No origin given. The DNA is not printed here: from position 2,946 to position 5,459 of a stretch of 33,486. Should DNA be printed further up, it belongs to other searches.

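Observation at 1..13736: Six tandem TPR + GT41 (SPINDLY-type) glycosyltransferase paralogs in one translationally coupled operon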

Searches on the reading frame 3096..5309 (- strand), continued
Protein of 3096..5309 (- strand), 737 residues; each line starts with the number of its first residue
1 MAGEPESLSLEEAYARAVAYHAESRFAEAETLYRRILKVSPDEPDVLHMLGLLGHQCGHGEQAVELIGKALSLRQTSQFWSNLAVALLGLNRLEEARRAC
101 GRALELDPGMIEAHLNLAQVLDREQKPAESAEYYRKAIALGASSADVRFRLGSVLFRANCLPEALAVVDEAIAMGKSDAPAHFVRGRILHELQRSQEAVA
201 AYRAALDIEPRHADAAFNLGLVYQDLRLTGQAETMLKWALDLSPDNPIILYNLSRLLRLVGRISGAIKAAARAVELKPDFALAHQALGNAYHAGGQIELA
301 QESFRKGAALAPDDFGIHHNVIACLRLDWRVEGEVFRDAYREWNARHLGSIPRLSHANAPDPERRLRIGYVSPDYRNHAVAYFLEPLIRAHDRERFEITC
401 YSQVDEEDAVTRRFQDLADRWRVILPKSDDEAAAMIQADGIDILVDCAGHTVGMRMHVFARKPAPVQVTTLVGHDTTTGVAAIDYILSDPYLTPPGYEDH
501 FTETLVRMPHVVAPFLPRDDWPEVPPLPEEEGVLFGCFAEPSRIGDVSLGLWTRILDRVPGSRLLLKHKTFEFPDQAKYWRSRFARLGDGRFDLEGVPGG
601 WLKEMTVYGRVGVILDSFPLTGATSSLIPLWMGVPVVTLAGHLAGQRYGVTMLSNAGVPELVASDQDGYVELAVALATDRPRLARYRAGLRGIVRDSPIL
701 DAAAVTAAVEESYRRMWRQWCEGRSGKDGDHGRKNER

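Call 19: find_encoding_contigs(protein=P0002, flank=10000, max_places=3)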
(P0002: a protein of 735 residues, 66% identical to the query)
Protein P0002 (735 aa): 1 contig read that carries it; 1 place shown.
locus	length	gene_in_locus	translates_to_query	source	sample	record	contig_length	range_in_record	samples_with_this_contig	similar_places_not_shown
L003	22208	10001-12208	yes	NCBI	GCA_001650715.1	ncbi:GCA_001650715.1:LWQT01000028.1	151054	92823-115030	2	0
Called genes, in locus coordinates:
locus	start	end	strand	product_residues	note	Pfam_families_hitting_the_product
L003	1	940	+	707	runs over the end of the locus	PF12895:ANAPC3, PF13432:TPR_16 (weak), PF14559:TPR_19, PF13432:TPR_16, PF13424:TPR_12, PF00515:TPR_1, PF07719:TPR_2 (weak), PF13844:Glyco_transf_41, +12 more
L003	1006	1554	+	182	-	-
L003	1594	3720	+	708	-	PF14559:TPR_19 (weak), PF23914:TPR_CcmH_CycH, PF00515:TPR_1 (weak), PF13424:TPR_12 (weak), PF13432:TPR_16, PF13432:TPR_16, PF14559:TPR_19, PF13844:Glyco_transf_41, +17 more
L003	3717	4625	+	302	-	PF00483:NTP_transferase, PF12804:NTP_transf_3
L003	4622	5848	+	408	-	PF14559:TPR_19, PF13424:TPR_12, PF13432:TPR_16 (weak), PF14559:TPR_19 (weak), PF00515:TPR_1 (weak), PF07719:TPR_2 (weak), PF13429:TPR_15 (weak), PF14559:TPR_19 (weak), +12 more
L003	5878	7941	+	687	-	PF13429:TPR_15 (weak), PF13424:TPR_12, PF14559:TPR_19 (weak), PF13414:TPR_11, PF13424:TPR_12, PF13424:TPR_12, PF14559:TPR_19, PF13844:Glyco_transf_41, +15 more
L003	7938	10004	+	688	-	PF13176:TPR_7 (faint), PF13374:TPR_10 (faint), PF13424:TPR_12 (faint), PF13428:TPR_14 (faint), PF13432:TPR_16 (weak), PF00515:TPR_1 (weak), PF07719:TPR_2 (weak), PF13844:Glyco_transf_41, +4 more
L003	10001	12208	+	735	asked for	PF00515:TPR_1 (faint), PF07719:TPR_2 (faint), PF12895:ANAPC3 (faint), PF13176:TPR_7 (faint), PF13371:TPR_9 (faint), PF13424:TPR_12 (faint), PF14559:TPR_19 (weak), PF13844:Glyco_transf_41, +7 more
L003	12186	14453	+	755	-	PF07719:TPR_2 (faint), PF13176:TPR_7 (faint), PF13374:TPR_10 (faint), PF13414:TPR_11 (faint), PF13424:TPR_12 (faint), PF13428:TPR_14 (faint), PF14559:TPR_19 (weak), PF13844:Glyco_transf_41, +6 more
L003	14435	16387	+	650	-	PF13174:TPR_6 (faint), PF13176:TPR_7 (faint), PF13181:TPR_8 (faint), PF14559:TPR_19 (weak), PF13432:TPR_16 (weak), PF00515:TPR_1 (weak), PF07719:TPR_2 (weak), PF13844:Glyco_transf_41, +5 more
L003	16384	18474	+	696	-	PF13432:TPR_16 (weak), PF00515:TPR_1, PF13181:TPR_8, PF13424:TPR_12, PF13414:TPR_11, PF13432:TPR_16, PF14559:TPR_19, PF13844:Glyco_transf_41, +11 more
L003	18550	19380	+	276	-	-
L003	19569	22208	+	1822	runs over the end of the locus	-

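Call 20: find_encoding_contigs(protein=P0029, flank=10000, max_places=2)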
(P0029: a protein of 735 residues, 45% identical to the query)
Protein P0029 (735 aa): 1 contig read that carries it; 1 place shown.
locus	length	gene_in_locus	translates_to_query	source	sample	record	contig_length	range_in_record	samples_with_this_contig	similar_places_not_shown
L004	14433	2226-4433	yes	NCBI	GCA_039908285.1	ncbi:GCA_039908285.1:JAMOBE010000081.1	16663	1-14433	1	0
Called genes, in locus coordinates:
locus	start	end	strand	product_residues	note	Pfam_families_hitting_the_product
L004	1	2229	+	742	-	PF13414:TPR_11 (weak), PF14559:TPR_19 (weak), PF13432:TPR_16, PF00515:TPR_1, PF13424:TPR_12, PF13414:TPR_11, PF14559:TPR_19, PF13844:Glyco_transf_41, +23 more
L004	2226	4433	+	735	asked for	PF13432:TPR_16 (weak), PF14559:TPR_19 (weak), PF13371:TPR_9, PF13414:TPR_11 (weak), PF13424:TPR_12, PF13432:TPR_16, PF14559:TPR_19, PF13844:Glyco_transf_41, +23 more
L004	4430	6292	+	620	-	-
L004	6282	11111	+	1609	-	PF00515:TPR_1 (weak), PF13432:TPR_16 (weak), PF14559:TPR_19 (weak), PF13414:TPR_11, PF00515:TPR_1, PF13414:TPR_11, PF13414:TPR_11, PF13844:Glyco_transf_41, +25 more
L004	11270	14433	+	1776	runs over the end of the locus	PF13432:TPR_16, PF00515:TPR_1, PF13844:Glyco_transf_41, PF13432:TPR_16, PF14559:TPR_19, PF13844:Glyco_transf_41, PF13432:TPR_16, PF13844:Glyco_transf_41, +20 more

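Call 22: search_protein_families(library=pfam, proteins=[L003:1006-1554:+, L003:18550-19380:+, L003:19569-22208:+, L004:4430-6292:+], max_evalue=0.01)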
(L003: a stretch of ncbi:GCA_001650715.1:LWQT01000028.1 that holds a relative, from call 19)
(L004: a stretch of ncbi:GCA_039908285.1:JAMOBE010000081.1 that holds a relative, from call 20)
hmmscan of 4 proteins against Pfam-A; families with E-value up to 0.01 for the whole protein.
L003:1006-1554:+ (182 aa): 0 families

L003:18550-19380:+ (276 aa): 1 family
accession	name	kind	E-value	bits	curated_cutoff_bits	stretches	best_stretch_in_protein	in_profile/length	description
PF01738.24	DLH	-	0.0023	18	21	1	131-177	74-122/217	Dienelactone hydrolase family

L003:19569-22208:+ (880 aa): 2 families
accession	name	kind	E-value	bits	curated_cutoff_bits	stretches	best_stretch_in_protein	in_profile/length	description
PF09677.15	TrbI_Ftype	-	0.00093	20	27.4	0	240-293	41-94/106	Type-F conjugative transfer system protein (TrbI_Ftype)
PF14828.11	Amnionless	-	0.0039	16.5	30.4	0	476-506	36-66/442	Amnionless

L004:4430-6292:+ (620 aa): 23 families
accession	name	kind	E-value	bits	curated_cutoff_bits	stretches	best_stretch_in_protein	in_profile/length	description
PF00515.34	TPR_1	-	7.5e-35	117.8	27.8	3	100-132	1-33/34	Tetratricopeptide repeat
PF07719.23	TPR_2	-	3.4e-33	111.4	27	3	203-235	2-34/34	Tetratricopeptide repeat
PF13414.12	TPR_11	-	2.3e-28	98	26.8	3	182-213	8-39/42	TPR repeat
PF13432.12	TPR_16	-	1.7e-26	92.7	32.7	6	140-199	3-62/65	Tetratricopeptide repeat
PF14559.12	TPR_19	-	4.9e-26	91.3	25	3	216-269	5-58/68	Tetratricopeptide repeat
PF13431.12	TPR_17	-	7.5e-26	88.6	24.4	1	190-222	1-33/34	Tetratricopeptide repeat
PF13424.12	TPR_12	-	1.6e-23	83.1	30.1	2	204-266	5-75/77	Tetratricopeptide repeat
PF13181.12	TPR_8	-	9.4e-23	78.8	25.7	1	203-235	2-34/34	Tetratricopeptide repeat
PF13428.12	TPR_14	-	2.3e-22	77.7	23.5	3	136-175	3-42/44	Tetratricopeptide repeat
PF24575.1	TPR_Slam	-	5.7e-19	68.9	35.2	3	267-316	44-93/104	Surface lipoprotein assembly modifier, N-terminal TPR repeats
PF13176.12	TPR_7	-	1.2e-13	50.4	27.9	0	238-268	1-31/36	Tetratricopeptide repeat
PF13174.12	TPR_6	-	8.7e-13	48.5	26.3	0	144-165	10-31/33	Tetratricopeptide repeat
PF23914.1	TPR_CcmH_CycH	-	8.8e-13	48.8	42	1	191-267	39-118/158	Cytochrome c-type biogenesis protein H TPR domain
PF13374.12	TPR_10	-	2.3e-12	46.9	27.5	1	236-265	2-31/42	Tetratricopeptide repeat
PF12895.13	ANAPC3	-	1.6e-08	35.1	27.2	1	45-125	2-81/82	Anaphase-promoting complex, cyclosome, subunit 3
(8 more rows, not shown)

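Call 41: find_homologous_proteins(query=L003:19569-22208:+, max_evalue=1e-10)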
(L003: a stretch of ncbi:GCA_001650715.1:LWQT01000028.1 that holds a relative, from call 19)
Query L003:19569-22208:+ (880 aa): 4 proteins with E <= 1e-10 among 8000 candidates.
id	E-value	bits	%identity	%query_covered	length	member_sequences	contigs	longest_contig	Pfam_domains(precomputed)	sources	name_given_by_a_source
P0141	2.5e-151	523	38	99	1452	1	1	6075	PF03797.26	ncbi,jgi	jgi:outer membrane autotransporter protein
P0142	3.9e-76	275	39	74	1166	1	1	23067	PF03797.26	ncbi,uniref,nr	ncbi:autotransporter domain-containing protein [Magnetospirillum sp. SS-4]|uniref:autotransporter do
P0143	1.3e-20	91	32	54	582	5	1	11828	-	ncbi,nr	ncbi:MAG: hypothetical protein KJ818_01710, partial [Candidatus Omnitrophica bacterium]|nr:hypotheti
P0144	8.2e-12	62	31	75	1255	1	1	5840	PF03797.26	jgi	jgi:outer membrane autotransporter protein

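Call 42: find_encoding_contigs(protein=P0142, flank=10000, max_places=3)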
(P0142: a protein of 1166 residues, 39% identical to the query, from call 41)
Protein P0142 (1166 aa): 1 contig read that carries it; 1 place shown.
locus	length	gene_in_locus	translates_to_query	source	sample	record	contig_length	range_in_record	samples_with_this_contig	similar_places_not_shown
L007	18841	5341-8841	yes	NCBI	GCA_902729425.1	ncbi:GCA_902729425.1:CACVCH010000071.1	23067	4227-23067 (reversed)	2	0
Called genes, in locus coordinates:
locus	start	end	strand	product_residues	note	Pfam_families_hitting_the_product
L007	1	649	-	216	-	?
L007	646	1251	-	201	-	PF08241:Methyltransf_11, PF13649:Methyltransf_25 (faint)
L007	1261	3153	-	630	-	PF13424:TPR_12, PF00515:TPR_1 (faint), PF07719:TPR_2 (faint), PF13181:TPR_8 (faint), PF13374:TPR_10 (faint), PF13432:TPR_16, PF14559:TPR_19, PF13844:Glyco_transf_41, +3 more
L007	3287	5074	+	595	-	-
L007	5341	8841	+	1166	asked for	PF03797:Autotransporter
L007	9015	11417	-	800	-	PF00989:PAS, PF13426:PAS_9, PF08448:PAS_4, PF00989:PAS, PF08447:PAS_3, PF13426:PAS_9, PF00990:GGDEF, PF00563:EAL, +4 more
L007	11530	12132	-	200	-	PF13442:Cytochrome_CBB3, PF00034:Cytochrom_C (weak)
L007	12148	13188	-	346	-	PF06723:MreB_Mbl, PF00022:Actin, PF11104:PilM_2 (faint), PF00012:HSP70, PF14450:FtsA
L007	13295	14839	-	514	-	PF00682:HMGL-like, PF22617:HCS_D2, PF08502:LeuA_dimer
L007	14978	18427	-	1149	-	PF27156:RP005_N, PF07992:Pyr_redox_2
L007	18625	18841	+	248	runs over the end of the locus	PF13489:Methyltransf_23, PF01209:Ubie_methyltran, PF13649:Methyltransf_25, PF08241:Methyltransf_11, PF08242:Methyltransf_12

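Call 43: find_encoding_contigs(protein=P0141, flank=10000, max_places=3)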
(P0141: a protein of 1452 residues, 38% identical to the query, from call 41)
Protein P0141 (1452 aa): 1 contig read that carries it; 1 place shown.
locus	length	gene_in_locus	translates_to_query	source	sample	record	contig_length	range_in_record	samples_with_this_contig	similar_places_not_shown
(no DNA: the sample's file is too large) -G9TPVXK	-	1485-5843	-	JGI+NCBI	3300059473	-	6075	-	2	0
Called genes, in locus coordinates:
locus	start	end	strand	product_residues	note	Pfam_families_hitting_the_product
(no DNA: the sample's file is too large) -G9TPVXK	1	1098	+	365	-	?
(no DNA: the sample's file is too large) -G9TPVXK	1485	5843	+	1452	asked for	PF03797:Autotransporter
